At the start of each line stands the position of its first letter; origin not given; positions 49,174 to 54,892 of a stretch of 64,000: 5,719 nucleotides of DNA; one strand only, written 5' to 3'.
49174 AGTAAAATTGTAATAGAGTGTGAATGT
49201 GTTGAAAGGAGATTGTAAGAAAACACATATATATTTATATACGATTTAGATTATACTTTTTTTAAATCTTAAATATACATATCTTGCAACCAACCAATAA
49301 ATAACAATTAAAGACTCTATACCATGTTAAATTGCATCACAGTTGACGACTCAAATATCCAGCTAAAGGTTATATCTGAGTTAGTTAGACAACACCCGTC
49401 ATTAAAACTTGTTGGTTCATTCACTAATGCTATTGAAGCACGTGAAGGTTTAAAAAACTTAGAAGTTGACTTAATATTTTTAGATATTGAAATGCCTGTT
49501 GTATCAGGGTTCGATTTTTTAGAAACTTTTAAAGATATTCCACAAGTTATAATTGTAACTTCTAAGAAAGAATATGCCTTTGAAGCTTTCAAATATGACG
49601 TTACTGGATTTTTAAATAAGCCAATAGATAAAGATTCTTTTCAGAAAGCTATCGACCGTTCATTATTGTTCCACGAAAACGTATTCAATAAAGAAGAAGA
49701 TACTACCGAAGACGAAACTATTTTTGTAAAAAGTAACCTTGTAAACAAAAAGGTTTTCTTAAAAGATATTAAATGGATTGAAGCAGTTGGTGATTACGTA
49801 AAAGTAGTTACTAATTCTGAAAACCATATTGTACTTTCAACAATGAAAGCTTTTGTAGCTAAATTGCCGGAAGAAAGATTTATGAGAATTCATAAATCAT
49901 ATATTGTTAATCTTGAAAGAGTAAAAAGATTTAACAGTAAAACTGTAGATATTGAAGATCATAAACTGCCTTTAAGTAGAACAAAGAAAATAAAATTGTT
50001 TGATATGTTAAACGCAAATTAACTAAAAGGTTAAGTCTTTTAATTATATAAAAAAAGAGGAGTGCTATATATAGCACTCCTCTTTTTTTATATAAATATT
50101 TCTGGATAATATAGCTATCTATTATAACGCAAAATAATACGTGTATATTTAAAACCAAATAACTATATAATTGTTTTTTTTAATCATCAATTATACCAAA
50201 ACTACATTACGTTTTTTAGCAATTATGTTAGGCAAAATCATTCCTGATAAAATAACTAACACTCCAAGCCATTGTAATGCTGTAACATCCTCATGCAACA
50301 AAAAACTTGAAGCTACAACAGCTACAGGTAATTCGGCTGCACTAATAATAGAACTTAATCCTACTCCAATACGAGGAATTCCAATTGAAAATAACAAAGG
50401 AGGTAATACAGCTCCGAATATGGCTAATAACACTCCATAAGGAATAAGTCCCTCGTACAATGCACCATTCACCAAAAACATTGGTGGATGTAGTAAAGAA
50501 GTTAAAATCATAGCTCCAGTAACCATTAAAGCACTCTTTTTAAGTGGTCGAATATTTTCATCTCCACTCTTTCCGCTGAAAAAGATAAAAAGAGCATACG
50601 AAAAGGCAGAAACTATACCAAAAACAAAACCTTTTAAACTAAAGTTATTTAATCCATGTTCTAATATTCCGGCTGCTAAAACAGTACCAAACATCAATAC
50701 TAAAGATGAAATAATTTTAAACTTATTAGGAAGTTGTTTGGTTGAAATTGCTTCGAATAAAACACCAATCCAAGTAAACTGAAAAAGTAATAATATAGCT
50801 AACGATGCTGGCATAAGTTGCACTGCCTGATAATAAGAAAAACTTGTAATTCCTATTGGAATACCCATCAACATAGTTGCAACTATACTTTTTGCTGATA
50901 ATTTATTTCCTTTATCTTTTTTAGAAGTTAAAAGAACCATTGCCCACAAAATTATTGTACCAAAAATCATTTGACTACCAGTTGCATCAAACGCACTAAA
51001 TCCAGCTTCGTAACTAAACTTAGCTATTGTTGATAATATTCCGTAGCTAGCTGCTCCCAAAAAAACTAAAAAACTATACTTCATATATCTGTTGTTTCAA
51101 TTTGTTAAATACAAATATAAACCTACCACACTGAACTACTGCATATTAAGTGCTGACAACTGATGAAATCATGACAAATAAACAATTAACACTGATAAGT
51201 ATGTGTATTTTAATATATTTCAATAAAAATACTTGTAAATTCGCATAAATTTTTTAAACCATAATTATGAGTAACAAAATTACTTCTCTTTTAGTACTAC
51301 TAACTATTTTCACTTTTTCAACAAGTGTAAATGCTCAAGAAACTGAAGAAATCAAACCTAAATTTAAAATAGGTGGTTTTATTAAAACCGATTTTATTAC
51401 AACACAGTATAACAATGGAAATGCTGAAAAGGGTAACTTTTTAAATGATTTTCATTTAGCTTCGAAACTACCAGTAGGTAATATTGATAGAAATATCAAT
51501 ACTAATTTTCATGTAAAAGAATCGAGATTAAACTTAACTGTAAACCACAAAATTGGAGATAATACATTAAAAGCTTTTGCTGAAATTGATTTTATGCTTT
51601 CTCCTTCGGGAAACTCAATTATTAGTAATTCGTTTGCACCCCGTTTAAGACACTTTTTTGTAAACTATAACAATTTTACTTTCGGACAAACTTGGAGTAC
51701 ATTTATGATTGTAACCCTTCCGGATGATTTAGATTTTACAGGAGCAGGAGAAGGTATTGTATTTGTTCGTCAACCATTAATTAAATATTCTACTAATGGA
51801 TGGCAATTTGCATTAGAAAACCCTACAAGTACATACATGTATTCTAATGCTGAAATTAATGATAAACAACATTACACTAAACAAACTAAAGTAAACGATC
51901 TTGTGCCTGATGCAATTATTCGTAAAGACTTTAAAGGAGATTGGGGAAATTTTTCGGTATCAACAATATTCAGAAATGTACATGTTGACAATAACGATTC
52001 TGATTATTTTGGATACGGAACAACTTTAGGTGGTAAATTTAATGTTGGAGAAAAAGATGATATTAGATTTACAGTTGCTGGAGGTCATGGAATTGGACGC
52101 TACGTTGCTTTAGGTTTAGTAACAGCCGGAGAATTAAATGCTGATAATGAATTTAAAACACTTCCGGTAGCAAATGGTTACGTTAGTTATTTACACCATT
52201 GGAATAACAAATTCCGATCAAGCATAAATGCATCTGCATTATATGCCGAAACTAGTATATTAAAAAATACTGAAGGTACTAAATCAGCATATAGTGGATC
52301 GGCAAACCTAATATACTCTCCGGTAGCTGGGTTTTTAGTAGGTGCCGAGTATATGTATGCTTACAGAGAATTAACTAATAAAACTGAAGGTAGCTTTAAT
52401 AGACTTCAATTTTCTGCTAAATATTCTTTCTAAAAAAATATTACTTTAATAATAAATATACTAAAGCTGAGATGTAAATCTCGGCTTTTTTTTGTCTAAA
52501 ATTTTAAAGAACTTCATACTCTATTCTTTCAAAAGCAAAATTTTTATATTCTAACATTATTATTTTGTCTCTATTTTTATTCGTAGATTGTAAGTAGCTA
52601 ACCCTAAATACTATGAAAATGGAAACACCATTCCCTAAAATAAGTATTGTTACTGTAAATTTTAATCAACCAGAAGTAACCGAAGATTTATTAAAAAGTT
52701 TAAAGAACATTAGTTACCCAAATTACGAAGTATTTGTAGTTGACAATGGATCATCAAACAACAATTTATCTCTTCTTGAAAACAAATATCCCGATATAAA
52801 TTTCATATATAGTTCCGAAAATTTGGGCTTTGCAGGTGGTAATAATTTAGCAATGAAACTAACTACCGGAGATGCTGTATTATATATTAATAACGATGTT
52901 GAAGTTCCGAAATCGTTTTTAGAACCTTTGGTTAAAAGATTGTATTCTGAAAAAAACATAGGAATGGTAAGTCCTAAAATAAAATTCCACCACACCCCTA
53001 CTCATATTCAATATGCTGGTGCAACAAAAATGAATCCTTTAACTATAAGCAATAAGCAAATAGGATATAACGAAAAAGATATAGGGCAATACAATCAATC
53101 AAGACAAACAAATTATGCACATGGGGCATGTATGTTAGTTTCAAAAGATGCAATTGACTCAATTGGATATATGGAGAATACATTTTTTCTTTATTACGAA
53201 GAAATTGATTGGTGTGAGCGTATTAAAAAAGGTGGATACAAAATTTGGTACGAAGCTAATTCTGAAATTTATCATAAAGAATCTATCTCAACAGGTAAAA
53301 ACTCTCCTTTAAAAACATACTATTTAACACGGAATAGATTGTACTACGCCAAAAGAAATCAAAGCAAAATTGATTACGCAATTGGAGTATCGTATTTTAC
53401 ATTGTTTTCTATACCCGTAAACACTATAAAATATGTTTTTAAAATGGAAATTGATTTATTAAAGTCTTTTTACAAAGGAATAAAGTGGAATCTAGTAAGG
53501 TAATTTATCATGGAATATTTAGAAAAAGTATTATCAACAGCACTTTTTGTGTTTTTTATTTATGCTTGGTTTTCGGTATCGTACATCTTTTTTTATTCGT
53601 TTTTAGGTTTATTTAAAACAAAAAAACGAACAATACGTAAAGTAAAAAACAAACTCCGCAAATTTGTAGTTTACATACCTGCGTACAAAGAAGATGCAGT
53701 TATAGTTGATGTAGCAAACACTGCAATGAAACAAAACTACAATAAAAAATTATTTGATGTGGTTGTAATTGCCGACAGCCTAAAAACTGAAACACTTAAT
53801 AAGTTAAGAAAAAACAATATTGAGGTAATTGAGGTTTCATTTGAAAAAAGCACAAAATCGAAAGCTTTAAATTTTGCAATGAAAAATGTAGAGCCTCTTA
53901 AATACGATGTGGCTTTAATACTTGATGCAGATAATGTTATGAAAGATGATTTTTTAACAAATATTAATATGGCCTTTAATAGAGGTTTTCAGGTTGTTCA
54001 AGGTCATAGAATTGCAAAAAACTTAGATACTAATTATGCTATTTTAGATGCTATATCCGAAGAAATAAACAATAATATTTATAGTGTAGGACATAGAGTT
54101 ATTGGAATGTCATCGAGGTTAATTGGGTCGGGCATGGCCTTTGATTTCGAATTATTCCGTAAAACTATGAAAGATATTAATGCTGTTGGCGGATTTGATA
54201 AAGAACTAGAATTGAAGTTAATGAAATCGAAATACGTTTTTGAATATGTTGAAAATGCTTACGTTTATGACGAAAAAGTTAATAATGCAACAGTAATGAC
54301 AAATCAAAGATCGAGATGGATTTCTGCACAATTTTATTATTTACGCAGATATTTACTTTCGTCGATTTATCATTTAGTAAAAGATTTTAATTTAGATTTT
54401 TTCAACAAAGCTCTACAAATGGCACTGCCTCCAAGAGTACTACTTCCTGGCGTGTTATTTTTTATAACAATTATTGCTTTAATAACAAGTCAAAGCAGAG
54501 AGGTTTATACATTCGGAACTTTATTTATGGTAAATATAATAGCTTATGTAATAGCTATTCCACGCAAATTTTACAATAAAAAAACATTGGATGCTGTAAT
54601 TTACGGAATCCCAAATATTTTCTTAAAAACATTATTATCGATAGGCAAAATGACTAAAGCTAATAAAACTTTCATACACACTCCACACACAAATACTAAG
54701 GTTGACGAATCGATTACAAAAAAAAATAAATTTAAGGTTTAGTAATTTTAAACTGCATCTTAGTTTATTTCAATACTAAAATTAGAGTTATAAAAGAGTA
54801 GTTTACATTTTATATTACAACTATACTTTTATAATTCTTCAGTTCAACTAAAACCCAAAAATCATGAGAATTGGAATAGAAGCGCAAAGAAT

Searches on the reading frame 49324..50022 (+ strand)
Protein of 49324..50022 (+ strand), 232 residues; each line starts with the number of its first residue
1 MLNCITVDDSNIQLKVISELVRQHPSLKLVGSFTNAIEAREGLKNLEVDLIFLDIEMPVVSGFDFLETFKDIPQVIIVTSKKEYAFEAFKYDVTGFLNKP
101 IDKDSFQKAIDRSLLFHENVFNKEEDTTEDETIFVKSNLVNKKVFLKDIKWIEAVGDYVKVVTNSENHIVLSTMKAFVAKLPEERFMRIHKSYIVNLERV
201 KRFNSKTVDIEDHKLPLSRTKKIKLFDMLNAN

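Call 55: search_protein_families(library=pfam, proteins=[window:49324-50022:+], max_evalue=0.0001)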
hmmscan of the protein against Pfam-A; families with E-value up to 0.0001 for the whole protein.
window:49324-50022:+ (232 aa): 2 families
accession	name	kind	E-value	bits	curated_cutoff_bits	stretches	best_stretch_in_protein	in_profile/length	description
PF00072.30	Response_reg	-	1.6e-18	67.3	30.2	1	6-110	3-110/111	Response regulator receiver domain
PF04397.21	LytTR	-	2.1e-18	66.8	22.6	1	143-229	5-97/98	LytTr DNA-binding domain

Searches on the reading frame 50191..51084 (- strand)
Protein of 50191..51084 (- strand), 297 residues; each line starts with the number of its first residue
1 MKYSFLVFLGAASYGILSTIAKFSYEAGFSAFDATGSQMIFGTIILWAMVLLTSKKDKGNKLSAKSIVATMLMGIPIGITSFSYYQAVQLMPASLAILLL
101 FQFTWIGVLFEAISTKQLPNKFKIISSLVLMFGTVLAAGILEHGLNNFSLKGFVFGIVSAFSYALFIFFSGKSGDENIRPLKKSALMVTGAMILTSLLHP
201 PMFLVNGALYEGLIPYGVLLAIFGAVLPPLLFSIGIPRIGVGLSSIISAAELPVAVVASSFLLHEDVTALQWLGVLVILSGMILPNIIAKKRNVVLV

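Call 55: search_protein_families(library=pfam, proteins=[window:50191-51084:-], max_evalue=0.0001)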
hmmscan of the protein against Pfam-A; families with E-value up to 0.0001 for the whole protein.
window:50191-51084:- (297 aa): 1 family
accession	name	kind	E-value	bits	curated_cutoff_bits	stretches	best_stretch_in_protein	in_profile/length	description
PF00892.27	EamA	-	1.5e-21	77.5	28.2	2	151-284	2-132/135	EamA-like transporter family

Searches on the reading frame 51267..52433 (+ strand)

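Call 55: search_protein_families(library=pfam, proteins=[window:51267-52433:+], max_evalue=0.0001)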
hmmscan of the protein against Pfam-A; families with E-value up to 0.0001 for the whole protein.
window:51267-52433:+ (388 aa): 1 family
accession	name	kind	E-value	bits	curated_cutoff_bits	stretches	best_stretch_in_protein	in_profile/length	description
PF19577.5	DcaP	-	1e-14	54.8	27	1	80-388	110-410/410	DcaP outer membrane protein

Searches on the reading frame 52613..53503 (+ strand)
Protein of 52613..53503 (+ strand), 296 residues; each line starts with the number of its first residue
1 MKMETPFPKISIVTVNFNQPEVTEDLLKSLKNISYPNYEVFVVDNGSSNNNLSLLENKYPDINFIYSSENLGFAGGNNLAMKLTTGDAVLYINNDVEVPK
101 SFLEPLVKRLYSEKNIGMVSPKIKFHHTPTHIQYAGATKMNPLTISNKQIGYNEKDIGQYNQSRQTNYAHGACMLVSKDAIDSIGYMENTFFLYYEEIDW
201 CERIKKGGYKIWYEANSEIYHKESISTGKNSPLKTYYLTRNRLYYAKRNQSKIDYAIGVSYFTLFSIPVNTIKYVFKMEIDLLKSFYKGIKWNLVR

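Call 55: search_protein_families(library=pfam, proteins=[window:52613-53503:+], max_evalue=0.0001)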
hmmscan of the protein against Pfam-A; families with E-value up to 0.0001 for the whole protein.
window:52613-53503:+ (296 aa): 2 families
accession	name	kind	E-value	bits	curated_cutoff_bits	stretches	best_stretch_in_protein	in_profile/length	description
PF00535.33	Glycos_transf_2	-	4.4e-23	82.5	23.3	1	11-183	1-166/168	Glycosyl transferase family 2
PF13641.12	Glyco_tranf_2_3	-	3e-10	40.9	27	1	8-223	1-213/230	Glycosyltransferase like family 2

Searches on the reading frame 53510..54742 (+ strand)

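Call 55: search_protein_families(library=pfam, proteins=[window:53510-54742:+], max_evalue=0.0001)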
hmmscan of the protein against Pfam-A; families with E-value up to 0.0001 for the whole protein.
window:53510-54742:+ (410 aa): 3 families
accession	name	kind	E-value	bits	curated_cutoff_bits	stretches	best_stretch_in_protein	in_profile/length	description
PF13641.12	Glyco_tranf_2_3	-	1.1e-17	65.2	27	1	52-272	3-229/230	Glycosyltransferase like family 2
PF13632.12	Glyco_trans_2_3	-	2.4e-14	54.1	27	1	136-346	3-192/198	Glycosyl transferase family group 2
PF00535.33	Glycos_transf_2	-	6e-10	39.7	23.3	1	54-180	2-128/168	Glycosyl transferase family 2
